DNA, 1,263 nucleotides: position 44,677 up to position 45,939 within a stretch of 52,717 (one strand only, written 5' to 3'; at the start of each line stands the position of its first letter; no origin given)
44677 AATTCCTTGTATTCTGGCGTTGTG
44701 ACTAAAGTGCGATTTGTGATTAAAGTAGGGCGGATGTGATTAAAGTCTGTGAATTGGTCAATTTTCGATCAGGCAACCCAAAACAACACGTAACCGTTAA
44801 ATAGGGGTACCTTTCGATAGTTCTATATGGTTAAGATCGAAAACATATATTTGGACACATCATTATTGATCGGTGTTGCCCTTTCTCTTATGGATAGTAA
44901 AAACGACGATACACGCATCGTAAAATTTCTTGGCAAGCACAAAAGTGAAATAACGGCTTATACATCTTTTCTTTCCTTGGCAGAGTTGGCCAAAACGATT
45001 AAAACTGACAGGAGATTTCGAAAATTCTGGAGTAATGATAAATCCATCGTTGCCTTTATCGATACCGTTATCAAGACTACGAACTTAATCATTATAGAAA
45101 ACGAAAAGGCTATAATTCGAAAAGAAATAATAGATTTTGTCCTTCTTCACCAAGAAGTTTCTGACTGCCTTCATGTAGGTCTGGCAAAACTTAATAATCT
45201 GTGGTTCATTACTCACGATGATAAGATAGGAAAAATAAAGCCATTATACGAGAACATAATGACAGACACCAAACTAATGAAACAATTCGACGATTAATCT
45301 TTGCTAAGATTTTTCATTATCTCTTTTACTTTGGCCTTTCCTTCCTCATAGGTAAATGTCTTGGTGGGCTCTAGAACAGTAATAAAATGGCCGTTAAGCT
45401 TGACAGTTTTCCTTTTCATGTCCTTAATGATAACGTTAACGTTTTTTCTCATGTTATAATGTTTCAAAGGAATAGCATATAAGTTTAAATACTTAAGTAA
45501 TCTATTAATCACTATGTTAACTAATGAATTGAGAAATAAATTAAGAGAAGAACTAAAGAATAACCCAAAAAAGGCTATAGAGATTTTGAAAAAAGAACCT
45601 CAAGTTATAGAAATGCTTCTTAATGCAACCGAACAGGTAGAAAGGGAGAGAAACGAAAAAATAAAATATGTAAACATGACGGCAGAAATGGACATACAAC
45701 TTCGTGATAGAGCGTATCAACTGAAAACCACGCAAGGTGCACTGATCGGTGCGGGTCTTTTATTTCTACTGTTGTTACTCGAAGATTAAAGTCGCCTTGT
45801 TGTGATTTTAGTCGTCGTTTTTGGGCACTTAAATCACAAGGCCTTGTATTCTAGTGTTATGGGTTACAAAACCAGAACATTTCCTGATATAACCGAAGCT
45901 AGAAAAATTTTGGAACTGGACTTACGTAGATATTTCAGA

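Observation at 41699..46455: AT-rich accessory island between tatD and aRF1: R-M pair followed by a run of uncharacterised small genes and two predicted RNases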

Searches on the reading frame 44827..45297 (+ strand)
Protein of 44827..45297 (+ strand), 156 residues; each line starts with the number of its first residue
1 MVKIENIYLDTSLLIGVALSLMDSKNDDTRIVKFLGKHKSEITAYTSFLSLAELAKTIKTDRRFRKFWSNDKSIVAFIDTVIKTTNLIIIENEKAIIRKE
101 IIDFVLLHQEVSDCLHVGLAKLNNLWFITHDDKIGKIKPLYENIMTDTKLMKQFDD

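Call 4: search_protein_families(library=padloc, proteins=[window:44827-45297:+], max_evalue=0.1)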
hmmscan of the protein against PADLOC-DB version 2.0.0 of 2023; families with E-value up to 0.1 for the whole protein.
window:44827-45297:+ (156 aa): 0 families

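Call 5: search_protein_families(library=ncbifam, proteins=[window:44827-45297:+], max_evalue=0.1)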
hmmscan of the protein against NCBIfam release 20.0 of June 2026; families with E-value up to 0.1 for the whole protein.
window:44827-45297:+ (156 aa): 1 family
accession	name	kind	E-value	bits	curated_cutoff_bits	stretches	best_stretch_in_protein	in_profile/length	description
NF040500.1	Bdr_N_group2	subfamily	0.043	13.6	40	1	99-112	25-38/47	Bdr family repetitive protein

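Call 6: search_protein_families(library=pfam, proteins=[window:44827-45297:+], max_evalue=0.1)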
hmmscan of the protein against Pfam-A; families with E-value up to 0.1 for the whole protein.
window:44827-45297:+ (156 aa): 1 family
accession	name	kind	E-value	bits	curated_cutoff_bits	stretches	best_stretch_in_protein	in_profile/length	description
PF01850.27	PIN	-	7.5e-06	27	23.6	1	7-137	1-117/120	PIN domain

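Call 13: search_protein_families(library=phrogs, proteins=[window:44827-45297:+], max_evalue=0.05)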
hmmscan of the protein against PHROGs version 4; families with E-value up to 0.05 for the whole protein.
window:44827-45297:+ (156 aa): 0 families

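Call 17: find_homologous_proteins(query=window:44827-45297:+, max_evalue=0.01)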
Query window:44827-45297:+ (156 aa): 2 proteins with E <= 0.01 among 44 candidates.
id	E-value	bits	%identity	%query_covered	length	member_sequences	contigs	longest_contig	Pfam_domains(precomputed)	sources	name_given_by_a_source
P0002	1.2e-93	329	100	100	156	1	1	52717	PF01850.28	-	-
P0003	1.3e-25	108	41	98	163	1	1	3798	-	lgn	-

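Call 18: find_encoding_contigs(protein=P0003, flank=5000)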
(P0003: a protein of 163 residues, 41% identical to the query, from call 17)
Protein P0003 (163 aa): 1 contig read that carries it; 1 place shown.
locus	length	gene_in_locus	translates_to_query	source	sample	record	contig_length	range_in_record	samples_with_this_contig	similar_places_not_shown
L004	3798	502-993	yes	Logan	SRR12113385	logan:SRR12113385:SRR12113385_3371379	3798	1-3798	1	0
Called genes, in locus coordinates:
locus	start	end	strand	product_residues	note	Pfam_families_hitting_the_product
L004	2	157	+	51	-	?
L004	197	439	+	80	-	-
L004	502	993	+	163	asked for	-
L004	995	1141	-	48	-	-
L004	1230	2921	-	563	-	PF00270:DEAD (faint), PF04851:ResIII, PF13307:Helicase_C_2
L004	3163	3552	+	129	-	-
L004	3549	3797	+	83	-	?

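Call 49: find_related_loci(query=A1, collection=metagenome_contigs, flank=5000)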
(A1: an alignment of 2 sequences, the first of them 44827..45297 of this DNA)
Query A1 (156 aa) in metagenome_contigs; peptide patterns used: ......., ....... (x = any residue, [..] = any of these).
190 stretches matched a pattern, but none encodes a relative of the query by tblastn (E <= 1e-3).

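Call 50: find_related_loci(query=A1, collection=viral_contigs, flank=5000)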
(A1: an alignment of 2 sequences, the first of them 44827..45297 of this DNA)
Query A1 (156 aa) in viral_contigs; peptide patterns used: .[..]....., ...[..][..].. (x = any residue, [..] = any of these).
110 stretches matched a pattern, but none encodes a relative of the query by tblastn (E <= 1e-3).

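Call 51: find_related_loci(query=A1, collection=genome_contigs, flank=5000)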
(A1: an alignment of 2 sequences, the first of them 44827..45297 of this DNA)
Query A1 (156 aa) in genome_contigs; peptide patterns used: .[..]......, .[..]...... (x = any residue, [..] = any of these).
90 stretches matched a pattern; 1 encode a relative of the query (tblastn E <= 1e-3); 1 distinct loci.
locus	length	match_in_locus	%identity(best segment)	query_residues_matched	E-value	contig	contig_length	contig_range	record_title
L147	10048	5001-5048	81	119-134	1e-5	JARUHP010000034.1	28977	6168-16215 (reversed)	Deltaproteobacteria bacterium IMCC39146 NODE_34_length_28977_cov_57.864645, whole genome shotgun sequence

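Call 62: search_protein_families(library=pfam, proteins=[L004:197-439:+, L004:995-1141:-, L004:3163-3552:+], max_evalue=0.01)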
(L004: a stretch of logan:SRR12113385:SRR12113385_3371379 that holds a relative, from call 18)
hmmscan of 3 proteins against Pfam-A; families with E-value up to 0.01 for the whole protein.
L004:197-439:+ (80 aa): 0 families

L004:995-1141:- (48 aa): 0 families

L004:3163-3552:+ (129 aa): 1 family
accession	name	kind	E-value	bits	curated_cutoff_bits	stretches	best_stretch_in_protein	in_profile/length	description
PF19959.4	EAD4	-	0.00097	20.1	27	1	39-124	8-85/123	Effector-associated domain 4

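Call 67: search_solved_structures(query=A1, max_evalue=10, show_alignments=2)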
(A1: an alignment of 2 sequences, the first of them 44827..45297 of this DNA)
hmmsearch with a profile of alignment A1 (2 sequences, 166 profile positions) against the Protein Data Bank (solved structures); distinct sequences matched with E-value up to 10: 2.
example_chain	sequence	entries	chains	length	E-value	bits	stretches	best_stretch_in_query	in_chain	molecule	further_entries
8huj_B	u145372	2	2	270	0.46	13.5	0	128-165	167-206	Eukaryotic translation initiation factor 4 gamma 1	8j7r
8zhs_C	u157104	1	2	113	0.78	12.7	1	44-96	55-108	C-terminal Bte1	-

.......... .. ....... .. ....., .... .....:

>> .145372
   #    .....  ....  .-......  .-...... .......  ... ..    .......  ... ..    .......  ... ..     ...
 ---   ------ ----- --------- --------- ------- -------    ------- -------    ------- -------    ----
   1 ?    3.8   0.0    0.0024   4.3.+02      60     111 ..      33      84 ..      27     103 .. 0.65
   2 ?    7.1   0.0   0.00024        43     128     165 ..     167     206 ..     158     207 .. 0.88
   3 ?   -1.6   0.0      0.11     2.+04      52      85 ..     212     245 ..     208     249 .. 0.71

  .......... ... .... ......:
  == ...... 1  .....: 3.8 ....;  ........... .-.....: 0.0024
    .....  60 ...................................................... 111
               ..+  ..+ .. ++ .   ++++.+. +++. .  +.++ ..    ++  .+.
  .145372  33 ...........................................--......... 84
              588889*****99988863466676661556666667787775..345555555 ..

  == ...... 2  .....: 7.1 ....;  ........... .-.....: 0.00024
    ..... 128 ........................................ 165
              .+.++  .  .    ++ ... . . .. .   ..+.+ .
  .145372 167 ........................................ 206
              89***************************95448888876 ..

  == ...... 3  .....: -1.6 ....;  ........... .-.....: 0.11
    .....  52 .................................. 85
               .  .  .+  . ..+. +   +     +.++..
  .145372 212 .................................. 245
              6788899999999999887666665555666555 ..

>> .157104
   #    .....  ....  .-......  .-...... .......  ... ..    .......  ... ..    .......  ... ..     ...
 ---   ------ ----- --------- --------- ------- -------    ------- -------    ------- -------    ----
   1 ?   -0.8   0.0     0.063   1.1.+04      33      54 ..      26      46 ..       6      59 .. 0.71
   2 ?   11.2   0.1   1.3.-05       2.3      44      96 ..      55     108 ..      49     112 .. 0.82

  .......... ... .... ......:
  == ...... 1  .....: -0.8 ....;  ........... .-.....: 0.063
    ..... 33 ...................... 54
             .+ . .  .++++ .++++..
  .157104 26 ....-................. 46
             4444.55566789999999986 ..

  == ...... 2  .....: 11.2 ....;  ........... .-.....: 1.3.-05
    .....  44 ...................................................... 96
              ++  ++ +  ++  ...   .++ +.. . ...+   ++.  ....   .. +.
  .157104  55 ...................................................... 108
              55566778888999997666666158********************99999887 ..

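Call 75: predict_structure(alignment_id=A1)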
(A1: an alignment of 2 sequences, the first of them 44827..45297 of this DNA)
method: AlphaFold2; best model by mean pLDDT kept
length: 156 residues; sequences in the alignment: 2
mean_pLDDT: 52.6   pTM: 0.49
mean pLDDT of the five models: 52.6, 40.0, 39.8, 39.0, 37.6
residues with pLDDT >= 90: 0; 70-90: 25; 50-70: 66; < 50: 65
segments of 3 or more residues with pLDDT < 50: 1-8, 44-50, 91-94, 111-156
pLDDT, mean of each block of 10 residues (from residue 1): 40 68 70 68 45 59 66 78 63 56 61 43 30 28 28 28
secondary structure, 60 per line:
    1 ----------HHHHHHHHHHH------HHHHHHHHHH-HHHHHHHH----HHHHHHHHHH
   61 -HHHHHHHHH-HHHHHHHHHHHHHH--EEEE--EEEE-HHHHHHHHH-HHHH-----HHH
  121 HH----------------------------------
elements in order: H11-21 H28-37 H39-46 H51-60 H62-70 H72-85 E88-91 E94-97 H99-107 H109-112 H118-122
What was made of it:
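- On VapBC type II toxin-antitoxin: The fold was not confirmed (model pLDDT 52.6, call 75).
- The PIN structure model was too poor to confirm the fold (pLDDT 52.6, call 75).
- Tried and rejected: The AlphaFold model of PIN from a 2-sequence alignment had pLDDT 52.6 and was too poor for a fold search (call 75).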

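Call 103: search_dna_similar(query=window:44827-45297:+, collection=plasmids, mode=protein, max_evalue=0.001, max_rows=10)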
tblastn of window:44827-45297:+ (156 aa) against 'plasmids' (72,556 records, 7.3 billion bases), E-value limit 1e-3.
No match.

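Call 104: search_dna_similar(query=window:44827-45297:+, collection=phages, mode=protein, max_evalue=0.001, max_rows=10)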
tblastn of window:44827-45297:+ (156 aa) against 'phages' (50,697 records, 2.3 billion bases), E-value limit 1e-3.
No match.
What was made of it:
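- Tried and rejected: Scans of metagenome, viral and genome contigs, and tblastn against plasmids and phages, found none (calls 49-51, 103, 104).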

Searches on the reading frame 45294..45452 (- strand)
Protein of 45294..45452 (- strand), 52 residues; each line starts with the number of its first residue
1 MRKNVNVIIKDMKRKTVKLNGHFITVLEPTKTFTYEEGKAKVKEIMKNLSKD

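Call 80: search_solved_structures(query=A6, max_evalue=10, show_alignments=2)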
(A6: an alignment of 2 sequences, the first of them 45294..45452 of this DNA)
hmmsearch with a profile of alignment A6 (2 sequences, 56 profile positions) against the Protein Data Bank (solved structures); distinct sequences matched with E-value up to 10: 3.
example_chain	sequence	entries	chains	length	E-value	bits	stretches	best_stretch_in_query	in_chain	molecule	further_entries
8gaq_A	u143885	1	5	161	0.14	15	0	27-53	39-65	C5HR2_4r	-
2fgx_A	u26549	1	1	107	0.8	12.6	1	23-53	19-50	putative thioredoxin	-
1q3k_A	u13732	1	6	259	0.96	12.4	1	5-27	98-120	creatininase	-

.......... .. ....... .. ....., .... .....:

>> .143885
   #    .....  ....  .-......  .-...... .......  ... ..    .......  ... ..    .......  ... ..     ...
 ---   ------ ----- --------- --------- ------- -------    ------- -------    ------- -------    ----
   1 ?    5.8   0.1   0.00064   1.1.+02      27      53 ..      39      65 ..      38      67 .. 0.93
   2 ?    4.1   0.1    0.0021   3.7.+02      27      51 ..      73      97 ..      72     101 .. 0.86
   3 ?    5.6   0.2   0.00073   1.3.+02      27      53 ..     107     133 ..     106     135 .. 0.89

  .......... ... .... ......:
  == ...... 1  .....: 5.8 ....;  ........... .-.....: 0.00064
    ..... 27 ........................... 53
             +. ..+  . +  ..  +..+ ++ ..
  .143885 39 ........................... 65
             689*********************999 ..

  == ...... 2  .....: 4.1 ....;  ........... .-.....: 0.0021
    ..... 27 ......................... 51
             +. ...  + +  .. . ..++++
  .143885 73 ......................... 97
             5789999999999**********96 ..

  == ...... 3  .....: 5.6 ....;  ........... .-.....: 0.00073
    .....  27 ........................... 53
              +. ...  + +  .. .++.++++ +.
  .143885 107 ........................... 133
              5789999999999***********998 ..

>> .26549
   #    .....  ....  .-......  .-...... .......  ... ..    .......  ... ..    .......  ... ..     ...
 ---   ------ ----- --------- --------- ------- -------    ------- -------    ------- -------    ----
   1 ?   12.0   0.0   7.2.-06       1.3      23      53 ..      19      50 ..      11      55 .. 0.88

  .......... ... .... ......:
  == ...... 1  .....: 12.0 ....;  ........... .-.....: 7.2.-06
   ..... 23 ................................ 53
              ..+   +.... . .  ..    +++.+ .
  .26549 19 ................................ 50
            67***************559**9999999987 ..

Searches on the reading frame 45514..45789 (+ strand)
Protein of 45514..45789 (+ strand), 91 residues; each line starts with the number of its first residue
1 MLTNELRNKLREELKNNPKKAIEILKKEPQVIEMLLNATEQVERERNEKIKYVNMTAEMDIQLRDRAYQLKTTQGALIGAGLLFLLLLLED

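Call 4: search_protein_families(library=padloc, proteins=[window:45514-45789:+], max_evalue=0.1)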
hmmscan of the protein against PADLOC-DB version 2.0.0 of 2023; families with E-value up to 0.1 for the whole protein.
window:45514-45789:+ (91 aa): 0 families

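Call 5: search_protein_families(library=ncbifam, proteins=[window:45514-45789:+], max_evalue=0.1)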
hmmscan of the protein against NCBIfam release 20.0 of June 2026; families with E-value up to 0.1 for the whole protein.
window:45514-45789:+ (91 aa): 0 families

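Call 6: search_protein_families(library=pfam, proteins=[window:45514-45789:+], max_evalue=0.1)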
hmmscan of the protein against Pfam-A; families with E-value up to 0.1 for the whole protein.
window:45514-45789:+ (91 aa): 2 families
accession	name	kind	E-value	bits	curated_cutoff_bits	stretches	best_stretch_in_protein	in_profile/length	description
PF09551.15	Spore_II_R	-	0.016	16.1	25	1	5-81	20-96/128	Stage II sporulation protein R (spore_II_R)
PF11274.14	DUF3074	-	0.047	14.1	27.5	1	4-69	18-78/185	Protein of unknown function (DUF3074)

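Call 13: search_protein_families(library=phrogs, proteins=[window:45514-45789:+], max_evalue=0.05)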
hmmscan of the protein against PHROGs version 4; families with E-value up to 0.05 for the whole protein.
window:45514-45789:+ (91 aa): 1 family
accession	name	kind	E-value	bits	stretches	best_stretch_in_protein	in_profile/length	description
phrog_22292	-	unknown function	0.0033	18.2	1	6-62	49-105/155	-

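Call 72: find_related_loci(query=window:45514-45789:+, collection=viral_contigs, flank=4000)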
Query window:45514-45789:+ (91 aa) in viral_contigs; peptide patterns used: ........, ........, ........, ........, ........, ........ (x = any residue, [..] = any of these).
37 stretches matched a pattern, but none encodes a relative of the query by tblastn (E <= 1e-3).

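Call 101: search_solved_structures(query=window:45514-45789:+, max_evalue=10)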
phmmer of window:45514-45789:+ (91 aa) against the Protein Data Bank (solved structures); distinct sequences matched with E-value up to 10: 9.
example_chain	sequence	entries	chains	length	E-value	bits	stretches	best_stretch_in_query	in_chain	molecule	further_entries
2zqm_A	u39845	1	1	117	0.11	16.3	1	15-64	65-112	Prefoldin beta subunit 1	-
7r4h_G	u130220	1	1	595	0.59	13.9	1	20-55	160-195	AP-1 complex subunit gamma-1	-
6cri_G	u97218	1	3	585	0.59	13.9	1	20-55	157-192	AP-1 complex subunit gamma-1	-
7ux3_G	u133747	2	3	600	0.6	13.9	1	20-55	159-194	AP-1 complex subunit gamma-1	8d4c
4hmy_A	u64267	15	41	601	0.6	13.9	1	20-55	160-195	AP-1 complex subunit gamma-1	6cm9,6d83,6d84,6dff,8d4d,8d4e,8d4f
1w63_A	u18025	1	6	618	0.62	13.9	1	20-55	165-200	ADAPTER-RELATED PROTEIN COMPLEX 1 GAMMA 1 SUBUNIT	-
4p6z_G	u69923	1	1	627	0.65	13.8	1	20-55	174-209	AP-1 complex subunit gamma-1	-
7mcd_A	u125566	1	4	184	1.1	13.1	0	9-58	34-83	AI-designed TIM-barrel F15C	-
2zdi_A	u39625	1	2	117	1.8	12.4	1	15-55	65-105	Prefoldin subunit beta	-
